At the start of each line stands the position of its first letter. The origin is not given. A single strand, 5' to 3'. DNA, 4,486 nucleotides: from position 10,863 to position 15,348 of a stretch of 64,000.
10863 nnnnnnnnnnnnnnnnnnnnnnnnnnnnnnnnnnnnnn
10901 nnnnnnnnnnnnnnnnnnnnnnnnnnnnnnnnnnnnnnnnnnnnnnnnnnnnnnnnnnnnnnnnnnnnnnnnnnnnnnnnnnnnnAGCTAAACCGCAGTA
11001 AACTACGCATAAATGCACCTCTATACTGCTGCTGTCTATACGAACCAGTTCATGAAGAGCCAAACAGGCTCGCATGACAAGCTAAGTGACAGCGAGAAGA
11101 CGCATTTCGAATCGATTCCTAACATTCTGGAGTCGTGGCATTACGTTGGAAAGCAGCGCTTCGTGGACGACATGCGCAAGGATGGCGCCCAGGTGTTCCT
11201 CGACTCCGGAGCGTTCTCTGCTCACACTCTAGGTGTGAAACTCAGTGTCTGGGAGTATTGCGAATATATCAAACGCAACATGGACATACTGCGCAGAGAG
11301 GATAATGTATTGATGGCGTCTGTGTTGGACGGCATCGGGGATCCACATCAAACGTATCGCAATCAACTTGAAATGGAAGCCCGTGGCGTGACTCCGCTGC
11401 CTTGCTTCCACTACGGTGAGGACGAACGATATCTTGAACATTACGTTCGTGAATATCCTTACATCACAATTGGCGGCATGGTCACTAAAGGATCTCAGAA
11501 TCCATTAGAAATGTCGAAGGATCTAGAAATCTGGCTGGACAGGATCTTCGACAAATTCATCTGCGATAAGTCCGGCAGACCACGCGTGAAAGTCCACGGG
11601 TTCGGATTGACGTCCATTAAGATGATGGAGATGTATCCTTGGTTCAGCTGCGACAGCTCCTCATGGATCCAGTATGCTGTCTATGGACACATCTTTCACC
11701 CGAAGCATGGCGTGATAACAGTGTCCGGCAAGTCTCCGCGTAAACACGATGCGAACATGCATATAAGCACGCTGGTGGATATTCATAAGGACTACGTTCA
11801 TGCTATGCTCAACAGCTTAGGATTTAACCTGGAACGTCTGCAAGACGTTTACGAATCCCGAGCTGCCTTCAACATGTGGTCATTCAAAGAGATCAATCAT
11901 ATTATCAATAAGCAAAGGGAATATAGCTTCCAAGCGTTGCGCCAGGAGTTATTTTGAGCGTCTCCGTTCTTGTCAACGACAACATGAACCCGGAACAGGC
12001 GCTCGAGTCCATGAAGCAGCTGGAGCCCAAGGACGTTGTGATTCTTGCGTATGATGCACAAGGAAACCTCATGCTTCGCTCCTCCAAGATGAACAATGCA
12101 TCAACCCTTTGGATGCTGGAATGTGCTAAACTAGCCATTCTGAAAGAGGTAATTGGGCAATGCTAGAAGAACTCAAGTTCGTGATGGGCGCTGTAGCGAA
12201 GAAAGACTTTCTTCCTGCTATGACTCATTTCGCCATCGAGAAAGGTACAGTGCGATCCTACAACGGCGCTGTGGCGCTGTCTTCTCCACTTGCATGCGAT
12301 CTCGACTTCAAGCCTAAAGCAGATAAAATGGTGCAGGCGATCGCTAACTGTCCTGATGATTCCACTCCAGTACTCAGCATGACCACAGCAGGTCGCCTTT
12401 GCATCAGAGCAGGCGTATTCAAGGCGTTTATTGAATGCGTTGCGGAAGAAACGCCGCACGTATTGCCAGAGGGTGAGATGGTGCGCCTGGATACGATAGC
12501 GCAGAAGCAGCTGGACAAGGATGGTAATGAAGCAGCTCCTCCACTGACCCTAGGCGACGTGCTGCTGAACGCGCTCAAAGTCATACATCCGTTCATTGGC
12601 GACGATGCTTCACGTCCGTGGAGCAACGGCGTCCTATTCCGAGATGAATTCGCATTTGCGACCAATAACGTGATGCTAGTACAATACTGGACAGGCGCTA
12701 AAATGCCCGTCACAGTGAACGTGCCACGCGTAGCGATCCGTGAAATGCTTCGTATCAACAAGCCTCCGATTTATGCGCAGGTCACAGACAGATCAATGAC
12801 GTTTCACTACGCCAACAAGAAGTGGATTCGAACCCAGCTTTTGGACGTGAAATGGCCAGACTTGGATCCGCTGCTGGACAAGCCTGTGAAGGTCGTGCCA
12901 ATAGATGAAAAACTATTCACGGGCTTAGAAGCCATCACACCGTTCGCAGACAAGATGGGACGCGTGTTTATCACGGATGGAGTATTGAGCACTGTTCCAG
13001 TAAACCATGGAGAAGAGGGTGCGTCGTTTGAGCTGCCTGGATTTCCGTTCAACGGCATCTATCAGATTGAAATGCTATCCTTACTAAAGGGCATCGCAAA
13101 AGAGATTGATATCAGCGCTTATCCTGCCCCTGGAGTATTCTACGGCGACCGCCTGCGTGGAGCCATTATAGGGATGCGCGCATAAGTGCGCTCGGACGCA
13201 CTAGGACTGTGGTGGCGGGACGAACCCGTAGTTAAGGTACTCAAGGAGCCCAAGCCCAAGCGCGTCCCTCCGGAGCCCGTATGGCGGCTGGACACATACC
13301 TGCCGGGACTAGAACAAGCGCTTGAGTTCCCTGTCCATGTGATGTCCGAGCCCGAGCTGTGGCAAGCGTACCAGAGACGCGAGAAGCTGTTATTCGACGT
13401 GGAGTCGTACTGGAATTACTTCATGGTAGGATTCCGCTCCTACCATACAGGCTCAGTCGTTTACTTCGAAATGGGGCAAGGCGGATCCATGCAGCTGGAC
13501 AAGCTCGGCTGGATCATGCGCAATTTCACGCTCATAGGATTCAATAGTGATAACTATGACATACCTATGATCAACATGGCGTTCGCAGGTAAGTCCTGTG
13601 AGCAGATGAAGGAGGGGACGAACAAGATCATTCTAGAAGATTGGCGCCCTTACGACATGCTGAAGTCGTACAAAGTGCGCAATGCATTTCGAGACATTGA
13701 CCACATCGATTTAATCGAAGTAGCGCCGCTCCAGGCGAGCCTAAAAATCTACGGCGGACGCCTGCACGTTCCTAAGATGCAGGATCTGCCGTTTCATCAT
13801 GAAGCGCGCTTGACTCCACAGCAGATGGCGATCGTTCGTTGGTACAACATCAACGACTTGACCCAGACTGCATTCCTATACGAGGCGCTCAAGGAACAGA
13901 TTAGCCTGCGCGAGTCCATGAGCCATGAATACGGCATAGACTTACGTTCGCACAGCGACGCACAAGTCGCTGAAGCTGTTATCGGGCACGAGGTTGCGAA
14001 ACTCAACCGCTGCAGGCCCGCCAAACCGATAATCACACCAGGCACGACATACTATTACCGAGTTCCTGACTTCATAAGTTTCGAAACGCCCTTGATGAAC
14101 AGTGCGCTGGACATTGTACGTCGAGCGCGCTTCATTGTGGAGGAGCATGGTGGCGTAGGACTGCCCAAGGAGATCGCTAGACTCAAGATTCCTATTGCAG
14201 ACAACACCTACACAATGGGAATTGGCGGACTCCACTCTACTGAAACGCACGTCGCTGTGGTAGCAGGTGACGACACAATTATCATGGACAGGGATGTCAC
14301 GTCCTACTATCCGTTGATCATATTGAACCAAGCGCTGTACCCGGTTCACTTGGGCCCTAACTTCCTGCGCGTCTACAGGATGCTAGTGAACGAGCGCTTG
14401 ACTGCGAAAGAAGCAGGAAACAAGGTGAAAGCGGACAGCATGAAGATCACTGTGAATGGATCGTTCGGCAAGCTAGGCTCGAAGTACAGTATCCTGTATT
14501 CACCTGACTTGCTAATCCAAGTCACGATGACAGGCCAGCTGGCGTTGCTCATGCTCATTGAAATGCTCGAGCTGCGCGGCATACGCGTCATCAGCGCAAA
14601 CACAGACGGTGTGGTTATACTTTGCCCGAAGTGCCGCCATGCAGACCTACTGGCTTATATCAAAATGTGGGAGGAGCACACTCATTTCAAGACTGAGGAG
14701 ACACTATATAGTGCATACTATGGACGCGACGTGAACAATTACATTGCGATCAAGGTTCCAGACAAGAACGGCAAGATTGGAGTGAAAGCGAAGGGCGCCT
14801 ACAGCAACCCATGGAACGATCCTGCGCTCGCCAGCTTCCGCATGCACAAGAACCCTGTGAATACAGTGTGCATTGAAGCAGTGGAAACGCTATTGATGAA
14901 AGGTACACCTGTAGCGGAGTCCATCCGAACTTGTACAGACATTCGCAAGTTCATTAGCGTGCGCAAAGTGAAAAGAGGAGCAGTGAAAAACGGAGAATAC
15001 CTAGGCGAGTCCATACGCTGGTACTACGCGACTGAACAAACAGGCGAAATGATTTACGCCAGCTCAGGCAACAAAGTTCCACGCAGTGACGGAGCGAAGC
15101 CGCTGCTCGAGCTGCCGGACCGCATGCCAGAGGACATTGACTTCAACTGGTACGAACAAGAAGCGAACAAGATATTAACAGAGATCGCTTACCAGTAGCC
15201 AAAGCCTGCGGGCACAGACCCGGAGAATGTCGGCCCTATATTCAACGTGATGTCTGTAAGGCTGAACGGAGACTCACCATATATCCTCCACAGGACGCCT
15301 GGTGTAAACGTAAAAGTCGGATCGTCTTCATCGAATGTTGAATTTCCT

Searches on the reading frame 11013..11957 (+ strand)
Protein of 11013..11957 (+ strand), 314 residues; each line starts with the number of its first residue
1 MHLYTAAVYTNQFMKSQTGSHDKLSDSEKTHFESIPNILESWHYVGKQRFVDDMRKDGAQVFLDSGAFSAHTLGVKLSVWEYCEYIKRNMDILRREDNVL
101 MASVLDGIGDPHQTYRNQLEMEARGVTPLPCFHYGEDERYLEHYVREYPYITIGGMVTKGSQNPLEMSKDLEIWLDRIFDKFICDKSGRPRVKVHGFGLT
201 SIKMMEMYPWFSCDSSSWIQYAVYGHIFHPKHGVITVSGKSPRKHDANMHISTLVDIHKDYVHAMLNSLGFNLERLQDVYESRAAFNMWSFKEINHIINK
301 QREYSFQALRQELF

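Call 11: search_protein_families(library=pfam, proteins=[window:11013-11957:+])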
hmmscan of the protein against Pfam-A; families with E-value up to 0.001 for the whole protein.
window:11013-11957:+ (314 aa): 0 families

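Call 79: search_protein_families(library=phrogs, proteins=[window:11013-11957:+], max_evalue=0.001)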
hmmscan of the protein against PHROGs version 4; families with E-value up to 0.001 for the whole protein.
window:11013-11957:+ (314 aa): 2 families
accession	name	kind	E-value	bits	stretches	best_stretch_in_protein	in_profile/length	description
phrog_887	-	moron, auxiliary metabolic gene and host takeover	7.9e-75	253.7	1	1-300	10-283/509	queuine tRNA-ribosyltransferase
phrog_7068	-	moron, auxiliary metabolic gene and host takeover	1.7e-18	67.8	1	37-227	7-179/346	queuine tRNA-ribosyltransferase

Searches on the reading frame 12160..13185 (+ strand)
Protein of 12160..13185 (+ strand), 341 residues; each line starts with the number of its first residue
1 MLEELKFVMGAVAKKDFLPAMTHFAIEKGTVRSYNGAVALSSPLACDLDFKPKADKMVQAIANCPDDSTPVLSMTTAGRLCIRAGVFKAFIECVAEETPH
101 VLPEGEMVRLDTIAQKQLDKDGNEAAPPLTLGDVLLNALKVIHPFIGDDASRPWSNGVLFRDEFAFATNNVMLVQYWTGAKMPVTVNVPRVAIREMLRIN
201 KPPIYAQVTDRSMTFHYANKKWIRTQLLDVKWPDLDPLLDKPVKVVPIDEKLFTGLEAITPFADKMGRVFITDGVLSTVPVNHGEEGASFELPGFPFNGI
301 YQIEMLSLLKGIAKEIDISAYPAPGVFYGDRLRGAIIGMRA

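Call 11: search_protein_families(library=pfam, proteins=[window:12160-13185:+])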
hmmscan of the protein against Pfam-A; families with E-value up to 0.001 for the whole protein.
window:12160-13185:+ (341 aa): 0 families

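Call 79: search_protein_families(library=phrogs, proteins=[window:12160-13185:+], max_evalue=0.001)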
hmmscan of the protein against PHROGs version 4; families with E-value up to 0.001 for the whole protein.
window:12160-13185:+ (341 aa): 1 family
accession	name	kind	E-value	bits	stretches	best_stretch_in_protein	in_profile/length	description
phrog_947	-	DNA, RNA and nucleotide metabolism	1.1e-62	213.1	1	1-340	12-364/368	DNA polymerase processivity factor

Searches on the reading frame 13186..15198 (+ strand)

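Call 79: search_protein_families(library=phrogs, proteins=[window:13186-15198:+], max_evalue=0.001)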
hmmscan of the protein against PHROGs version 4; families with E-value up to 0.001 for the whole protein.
window:13186-15198:+ (670 aa): 4 families
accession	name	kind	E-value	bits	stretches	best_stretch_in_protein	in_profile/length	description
phrog_1252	-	DNA, RNA and nucleotide metabolism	3.6e-203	677.8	1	13-669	5-653/663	DNA polymerase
phrog_18505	-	DNA, RNA and nucleotide metabolism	9.6e-21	75.4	1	386-599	9-209/349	DNA polymerase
phrog_4210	-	DNA, RNA and nucleotide metabolism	2.3e-11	43.3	1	64-268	719-908/1304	DNA polymerase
phrog_262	-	DNA, RNA and nucleotide metabolism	4.1e-05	22.8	1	404-481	501-587/856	DNA polymerase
